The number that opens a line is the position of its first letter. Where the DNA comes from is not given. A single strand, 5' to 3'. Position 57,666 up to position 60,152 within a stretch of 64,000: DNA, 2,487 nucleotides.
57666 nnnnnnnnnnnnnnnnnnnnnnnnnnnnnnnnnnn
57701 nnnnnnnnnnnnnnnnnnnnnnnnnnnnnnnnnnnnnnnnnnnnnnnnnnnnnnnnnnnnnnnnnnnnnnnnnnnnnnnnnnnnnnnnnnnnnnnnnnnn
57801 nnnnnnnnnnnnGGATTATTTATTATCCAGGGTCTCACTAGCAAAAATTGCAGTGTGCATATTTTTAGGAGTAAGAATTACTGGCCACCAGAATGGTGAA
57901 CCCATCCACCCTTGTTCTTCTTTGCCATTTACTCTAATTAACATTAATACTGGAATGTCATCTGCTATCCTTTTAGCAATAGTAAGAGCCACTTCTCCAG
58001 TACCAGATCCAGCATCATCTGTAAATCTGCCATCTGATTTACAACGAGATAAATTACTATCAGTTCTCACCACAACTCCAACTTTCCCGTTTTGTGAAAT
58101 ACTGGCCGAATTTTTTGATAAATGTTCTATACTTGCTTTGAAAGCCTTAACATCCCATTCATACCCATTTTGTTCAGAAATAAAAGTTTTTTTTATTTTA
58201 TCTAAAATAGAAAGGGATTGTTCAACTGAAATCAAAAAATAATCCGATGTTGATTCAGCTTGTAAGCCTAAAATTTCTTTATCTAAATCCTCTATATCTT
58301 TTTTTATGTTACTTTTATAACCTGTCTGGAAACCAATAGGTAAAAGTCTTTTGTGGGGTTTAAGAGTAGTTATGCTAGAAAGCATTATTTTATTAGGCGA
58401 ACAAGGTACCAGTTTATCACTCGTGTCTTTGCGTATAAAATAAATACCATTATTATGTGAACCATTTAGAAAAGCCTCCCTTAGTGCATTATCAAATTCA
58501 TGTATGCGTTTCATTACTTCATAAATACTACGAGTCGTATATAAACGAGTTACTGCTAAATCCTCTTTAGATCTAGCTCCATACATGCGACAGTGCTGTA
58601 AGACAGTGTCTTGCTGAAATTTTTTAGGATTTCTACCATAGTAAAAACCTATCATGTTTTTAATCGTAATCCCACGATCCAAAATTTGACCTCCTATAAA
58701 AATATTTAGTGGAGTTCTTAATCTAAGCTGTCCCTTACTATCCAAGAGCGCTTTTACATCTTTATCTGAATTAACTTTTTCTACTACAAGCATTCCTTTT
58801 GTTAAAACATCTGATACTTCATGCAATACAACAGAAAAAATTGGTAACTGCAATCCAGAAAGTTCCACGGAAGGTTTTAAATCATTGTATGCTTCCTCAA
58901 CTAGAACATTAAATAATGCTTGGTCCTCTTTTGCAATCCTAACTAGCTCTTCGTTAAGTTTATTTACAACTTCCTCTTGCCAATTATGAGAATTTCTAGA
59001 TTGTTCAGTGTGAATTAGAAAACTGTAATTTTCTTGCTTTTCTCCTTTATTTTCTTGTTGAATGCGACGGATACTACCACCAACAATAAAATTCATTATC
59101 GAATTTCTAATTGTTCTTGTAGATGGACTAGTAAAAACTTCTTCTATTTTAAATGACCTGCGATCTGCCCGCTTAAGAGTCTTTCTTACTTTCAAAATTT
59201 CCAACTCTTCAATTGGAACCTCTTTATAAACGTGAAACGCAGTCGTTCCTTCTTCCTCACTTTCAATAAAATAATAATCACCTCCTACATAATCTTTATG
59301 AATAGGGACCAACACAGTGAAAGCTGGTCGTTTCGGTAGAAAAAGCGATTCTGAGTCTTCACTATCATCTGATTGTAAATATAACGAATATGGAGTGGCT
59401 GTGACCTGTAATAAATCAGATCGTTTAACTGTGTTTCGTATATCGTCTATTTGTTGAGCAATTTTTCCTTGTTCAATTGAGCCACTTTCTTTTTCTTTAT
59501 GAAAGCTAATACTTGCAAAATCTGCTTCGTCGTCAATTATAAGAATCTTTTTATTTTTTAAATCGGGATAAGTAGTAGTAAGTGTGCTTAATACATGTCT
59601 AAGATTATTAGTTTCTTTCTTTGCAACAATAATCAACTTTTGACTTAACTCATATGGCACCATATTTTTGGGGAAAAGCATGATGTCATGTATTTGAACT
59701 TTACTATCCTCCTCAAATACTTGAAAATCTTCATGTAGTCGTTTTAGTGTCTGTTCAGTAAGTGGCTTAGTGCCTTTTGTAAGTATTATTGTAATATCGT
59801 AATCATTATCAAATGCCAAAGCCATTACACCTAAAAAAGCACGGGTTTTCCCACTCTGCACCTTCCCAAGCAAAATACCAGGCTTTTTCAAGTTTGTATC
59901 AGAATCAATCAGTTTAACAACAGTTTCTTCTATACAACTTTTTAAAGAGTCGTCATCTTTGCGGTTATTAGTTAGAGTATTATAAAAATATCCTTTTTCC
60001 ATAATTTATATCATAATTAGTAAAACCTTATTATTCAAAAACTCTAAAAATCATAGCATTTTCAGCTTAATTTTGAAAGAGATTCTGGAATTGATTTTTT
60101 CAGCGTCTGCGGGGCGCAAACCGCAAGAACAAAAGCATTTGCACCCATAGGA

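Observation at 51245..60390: Unclassified five-gene restriction-modification/defence operon: two SF2 ATPases, an amino-MTase, a C5-MTase and a DUF3883-type nuclease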

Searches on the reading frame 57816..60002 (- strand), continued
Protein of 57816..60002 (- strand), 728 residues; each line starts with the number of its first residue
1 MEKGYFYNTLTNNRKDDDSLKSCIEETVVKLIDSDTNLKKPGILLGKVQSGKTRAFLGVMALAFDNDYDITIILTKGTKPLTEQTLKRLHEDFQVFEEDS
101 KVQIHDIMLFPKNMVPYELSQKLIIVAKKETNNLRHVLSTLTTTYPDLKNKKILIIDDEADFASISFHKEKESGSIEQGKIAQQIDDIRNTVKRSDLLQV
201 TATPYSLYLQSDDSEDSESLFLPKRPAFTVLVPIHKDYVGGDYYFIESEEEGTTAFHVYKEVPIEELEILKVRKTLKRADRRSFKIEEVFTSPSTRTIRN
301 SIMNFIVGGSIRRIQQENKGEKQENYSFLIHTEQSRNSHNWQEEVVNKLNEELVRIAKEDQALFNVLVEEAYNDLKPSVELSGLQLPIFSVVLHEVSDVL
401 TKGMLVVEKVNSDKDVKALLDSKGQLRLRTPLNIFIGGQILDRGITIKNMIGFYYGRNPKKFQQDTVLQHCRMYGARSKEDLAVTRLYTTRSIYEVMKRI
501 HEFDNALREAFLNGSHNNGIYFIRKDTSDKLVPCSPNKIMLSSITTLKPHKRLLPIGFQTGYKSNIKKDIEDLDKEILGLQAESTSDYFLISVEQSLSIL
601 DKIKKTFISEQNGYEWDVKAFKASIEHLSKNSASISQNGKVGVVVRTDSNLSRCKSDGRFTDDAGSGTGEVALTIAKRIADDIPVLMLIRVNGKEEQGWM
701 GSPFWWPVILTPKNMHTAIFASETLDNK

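Call 71: search_protein_families(library=pfam, alignment_id=A6, max_evalue=0.00001)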
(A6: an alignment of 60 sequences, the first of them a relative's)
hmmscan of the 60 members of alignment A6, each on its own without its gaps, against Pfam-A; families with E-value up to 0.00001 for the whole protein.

A. member 1, L051:12176-15271:+ (1032 aa): 1 family
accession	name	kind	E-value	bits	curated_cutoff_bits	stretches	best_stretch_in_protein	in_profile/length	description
PF01555.25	N6_N4_Mtase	-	5.6e-31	108.6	26.7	1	187-514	1-219/221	DNA methylase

B. families by the number of members that match (of 60 scanned): 63 families (the first 25 are shown)
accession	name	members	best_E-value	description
PF01555.25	N6_N4_Mtase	6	9.3e-32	DNA methylase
PF04851.21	ResIII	6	2e-14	Type III restriction enzyme, res subunit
PF01420.25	Methylase_S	5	2.8e-41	Type I restriction modification DNA specificity domain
PF02384.22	N6_Mtase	4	6.1e-71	N-6 DNA Methylase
PF00589.27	Phage_integrase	3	2.2e-26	Phage integrase family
PF09823.15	DUF2357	2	1.6e-75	Domain of unknown function (DUF2357)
PF04411.18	PDDEXK_7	2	9.6e-50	PD-(D/E)XK nuclease superfamily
PF12161.14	HsdM_N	2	9.7e-16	HsdM N-terminal domain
PF07728.20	AAA_5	2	2.9e-13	AAA domain (dynein-related subfamily)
PF07669.17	Eco57I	2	2e-09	Eco57I restriction-modification methylase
PF01170.24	UPF0020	2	7e-09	RMKL-like, methyltransferase domain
PF01019.26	G_glu_transpept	1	4.5e-148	Gamma-glutamyltranspeptidase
PF07517.20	SecA_DEAD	1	2.9e-120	SecA DEAD-like domain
PF21090.3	P-loop_SecA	1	6.5e-81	SecA P-loop domain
PF10117.15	McrBC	1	3.6e-80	McrBC 5-methylcytosine restriction system component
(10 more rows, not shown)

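Call 75: search_dna_similar(query=window:57816-60002:-, collection=plasmids, mode=protein, max_rows=15)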
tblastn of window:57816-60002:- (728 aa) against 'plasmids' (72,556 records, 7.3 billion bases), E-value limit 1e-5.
Records with a match: 29; places in all: 32; records where one place covers at least 80% of the query: 7.
Best place of each record, by identity: <60% 29.
By first word of the organism name: Lactiplantibacillus 4; Rhizobium 3; Neisseria 2; Azospirillum 2; Pediococcus 2; Levilactobacillus 2; Calothrix 1; Nostoc 1; Psychrobacter 1; Mucilaginibacter 1; and 10 more.
By predicted mobility (MOB-suite, as given by PLSDB): conjugative 13; non-mobilizable 11; mobilizable 5.
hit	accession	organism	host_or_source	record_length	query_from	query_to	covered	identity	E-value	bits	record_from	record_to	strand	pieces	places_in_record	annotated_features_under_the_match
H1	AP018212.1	Calothrix brevissima NIES-22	-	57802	42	720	93%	28.8%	7e-46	184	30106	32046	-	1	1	hypothetical protein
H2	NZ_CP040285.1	Nostoc sp. C057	Phaeoceros,pure culture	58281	42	727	94%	28.3%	4e-42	173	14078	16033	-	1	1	Z1 domain-containing protein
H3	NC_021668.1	Psychrobacter sp. G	-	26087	43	715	92%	26.6%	6e-35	150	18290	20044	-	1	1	Z1 domain-containing protein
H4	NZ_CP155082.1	Mucilaginibacter sp. PAMB04274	Malus domestica,cell culture,leaf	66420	19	715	96%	25.6%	2e-34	149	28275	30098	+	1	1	Z1 domain-containing protein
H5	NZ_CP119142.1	Neisseria gonorrhoeae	Homo sapiens,whole organism,synovial ...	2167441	18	714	96%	24.9%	5e-34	148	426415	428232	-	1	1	none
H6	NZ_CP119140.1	Neisseria gonorrhoeae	Homo sapiens,whole organism,blood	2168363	18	714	96%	24.9%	5e-34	148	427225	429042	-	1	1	none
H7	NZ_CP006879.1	Rhizobium gallicum bv. gallicum R602sp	Phaseolus vulgaris,whole ...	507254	42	723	94%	22.8%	6e-25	119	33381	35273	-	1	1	Z1 domain-containing protein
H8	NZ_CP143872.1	Synechococcus elongatus IITB6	whole organism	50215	42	509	64%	28.1%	3e-20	104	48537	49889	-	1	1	none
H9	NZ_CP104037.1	Rhizobium sp. SRDI969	Pisum sativum,Cell culture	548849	28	508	66%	24.8%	9e-17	93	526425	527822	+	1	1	Z1 domain-containing protein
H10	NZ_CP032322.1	Azospirillum argentinense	soil sample,Agricultural field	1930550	42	511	65%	25.1%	7e-15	87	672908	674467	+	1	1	record has no annotation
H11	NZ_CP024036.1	Priestia aryabhattai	single cell,enriched culture of compost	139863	42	508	64%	25.1%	9e-15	86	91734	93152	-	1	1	Z1 domain-containing protein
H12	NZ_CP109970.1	Agrobacterium salinitolerans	-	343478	28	508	66%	24.3%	3e-17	94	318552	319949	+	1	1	Z1 domain-containing protein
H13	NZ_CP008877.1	Terribacillus goriensis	Cryptomeria japonica var. sinensis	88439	40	509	65%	24.8%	2e-10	72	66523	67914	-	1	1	Z1 domain-containing protein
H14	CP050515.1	Rhizobium leguminosarum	Trifolium repens,cell culture,root ...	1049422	24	511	67%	23.9%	4e-13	81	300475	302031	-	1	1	Z1 domain-containing protein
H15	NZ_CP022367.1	Azospirillum sp. TSH58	single cell,paddy soils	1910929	35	512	66%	23.7%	1e-9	70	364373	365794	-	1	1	record has no annotation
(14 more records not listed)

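Call 79: search_protein_families(library=phrogs, proteins=[window:57816-60002:-], max_evalue=0.001)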
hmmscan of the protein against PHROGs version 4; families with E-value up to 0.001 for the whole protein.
window:57816-60002:- (728 aa): 0 families

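Call 94: list_cluster_members(proteins=[window:57816-60002:-, window:55338-57812:-, window:52594-53706:-, window:51245-52597:-, P0177, P0197, P0223])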
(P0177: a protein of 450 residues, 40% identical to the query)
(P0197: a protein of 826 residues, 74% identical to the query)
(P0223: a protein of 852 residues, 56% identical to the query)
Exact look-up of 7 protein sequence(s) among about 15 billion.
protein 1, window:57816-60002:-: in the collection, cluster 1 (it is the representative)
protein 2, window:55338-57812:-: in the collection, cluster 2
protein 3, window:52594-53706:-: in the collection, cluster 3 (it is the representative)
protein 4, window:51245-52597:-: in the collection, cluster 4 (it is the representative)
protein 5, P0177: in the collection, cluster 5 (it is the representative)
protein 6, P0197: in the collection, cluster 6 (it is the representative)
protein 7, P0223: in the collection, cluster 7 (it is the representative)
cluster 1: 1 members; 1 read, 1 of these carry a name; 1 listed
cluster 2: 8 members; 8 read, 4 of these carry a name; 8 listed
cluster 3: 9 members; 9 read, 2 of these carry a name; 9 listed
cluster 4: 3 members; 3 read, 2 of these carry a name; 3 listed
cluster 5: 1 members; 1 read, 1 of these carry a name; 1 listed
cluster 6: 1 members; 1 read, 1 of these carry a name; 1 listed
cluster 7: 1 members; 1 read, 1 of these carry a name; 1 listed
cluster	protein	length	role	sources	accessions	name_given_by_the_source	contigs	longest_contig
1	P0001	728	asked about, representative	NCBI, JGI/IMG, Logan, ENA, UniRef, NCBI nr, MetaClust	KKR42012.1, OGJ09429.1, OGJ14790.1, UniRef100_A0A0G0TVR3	hypothetical protein A2356_01100 [Candidatus Nomurabacteria bacterium RIFOXYB1_FULL_39_16] | Putative endonuclease Z1 domain-containing protein n=2 Tax=Candidatus Nomuraibacteriota ... | MAG: hypothetical protein UT78_C0018G0014 [Candidatus Nomurabacteria bacterium ...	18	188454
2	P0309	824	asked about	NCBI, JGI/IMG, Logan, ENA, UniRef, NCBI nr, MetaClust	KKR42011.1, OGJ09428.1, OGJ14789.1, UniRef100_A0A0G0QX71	hypothetical protein A2356_01095 [Candidatus Nomurabacteria bacterium RIFOXYB1_FULL_39_16] | Type III restriction protein res subunit n=2 Tax=Candidatus Nomuraibacteriota ... | MAG: Type III restriction protein res subunit [Candidatus Nomurabacteria bacterium ...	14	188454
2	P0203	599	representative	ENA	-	-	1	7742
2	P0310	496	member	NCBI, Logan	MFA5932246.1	MAG: AlwI family type II restriction endonuclease [Candidatus Paceibacterota bacterium]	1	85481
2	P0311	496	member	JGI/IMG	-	hypothetical protein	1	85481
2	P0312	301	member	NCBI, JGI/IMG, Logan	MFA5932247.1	MAG: DEAD/DEAH box helicase family protein [Candidatus Paceibacterota bacterium] | superfamily II DNA or RNA helicase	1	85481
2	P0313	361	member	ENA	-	-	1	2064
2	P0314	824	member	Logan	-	-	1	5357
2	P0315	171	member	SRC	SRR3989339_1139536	-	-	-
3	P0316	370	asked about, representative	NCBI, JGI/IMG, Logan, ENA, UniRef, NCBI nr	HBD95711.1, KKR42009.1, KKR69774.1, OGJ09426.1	MAG: cytosine specific DNA methyltransferase [Parcubacteria group bacterium ... | DNA (cytosine-5-)-methyltransferase n=2 Tax=Candidatus Nomuraibacteriota TaxID=1752729 ... | MAG: cytosine specific DNA methyltransferase [Candidatus Nomurabacteria bacterium ...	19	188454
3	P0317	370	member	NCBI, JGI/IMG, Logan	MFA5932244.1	MAG: DNA cytosine methyltransferase [Candidatus Paceibacterota bacterium] | DNA-cytosine methyltransferase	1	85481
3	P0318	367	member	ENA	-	-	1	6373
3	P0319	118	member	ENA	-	-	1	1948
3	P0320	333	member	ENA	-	-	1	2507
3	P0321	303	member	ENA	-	-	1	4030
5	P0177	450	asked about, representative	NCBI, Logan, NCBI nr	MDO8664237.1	MAG: AlwI family type II restriction endonuclease [Candidatus Liptonbacteria bacterium] | AlwI family type II restriction endonuclease [Candidatus Liptonbacteria bacterium]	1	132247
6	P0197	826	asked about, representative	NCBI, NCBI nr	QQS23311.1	DEAD/DEAH box helicase [bacterium] | MAG: DEAD/DEAH box helicase [bacterium]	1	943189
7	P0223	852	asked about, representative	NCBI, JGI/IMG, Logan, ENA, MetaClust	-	\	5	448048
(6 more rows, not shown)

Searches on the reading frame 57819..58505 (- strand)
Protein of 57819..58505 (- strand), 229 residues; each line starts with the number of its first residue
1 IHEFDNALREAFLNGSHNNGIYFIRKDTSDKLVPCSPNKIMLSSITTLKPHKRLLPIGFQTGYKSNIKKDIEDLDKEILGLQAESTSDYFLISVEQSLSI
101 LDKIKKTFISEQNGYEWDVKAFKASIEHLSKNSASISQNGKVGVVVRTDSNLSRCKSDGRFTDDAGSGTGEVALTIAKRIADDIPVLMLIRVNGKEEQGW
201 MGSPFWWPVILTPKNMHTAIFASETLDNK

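Call 77: predict_structure(alignment_id=A7)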
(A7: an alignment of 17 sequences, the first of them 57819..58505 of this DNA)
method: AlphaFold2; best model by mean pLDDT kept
length: 229 residues; sequences in the alignment: 17
mean_pLDDT: 67.9   pTM: 0.68
mean pLDDT of the five models: 67.9, 67.5, 66.0, 63.2, 63.2
residues with pLDDT >= 90: 23; 70-90: 95; 50-70: 69; < 50: 42
segments of 3 or more residues with pLDDT < 50: 1-6, 16-21, 33-45, 167-170, 225-229
pLDDT, mean of each block of 10 residues (from residue 1): 45 49 50 42 47 58 65 90 83 93 81 63 80 80 86 65 51 76 84 79 81 67 45
secondary structure, 60 per line:
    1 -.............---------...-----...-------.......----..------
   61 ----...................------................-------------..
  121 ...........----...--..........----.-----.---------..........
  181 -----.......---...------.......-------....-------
elements in order: H2-14 E24-26 E32-34 E45-48 H65-83 E90-93 H94-105 H119-131 E141-150 H171-180 E186-192 E205-211 E219-222
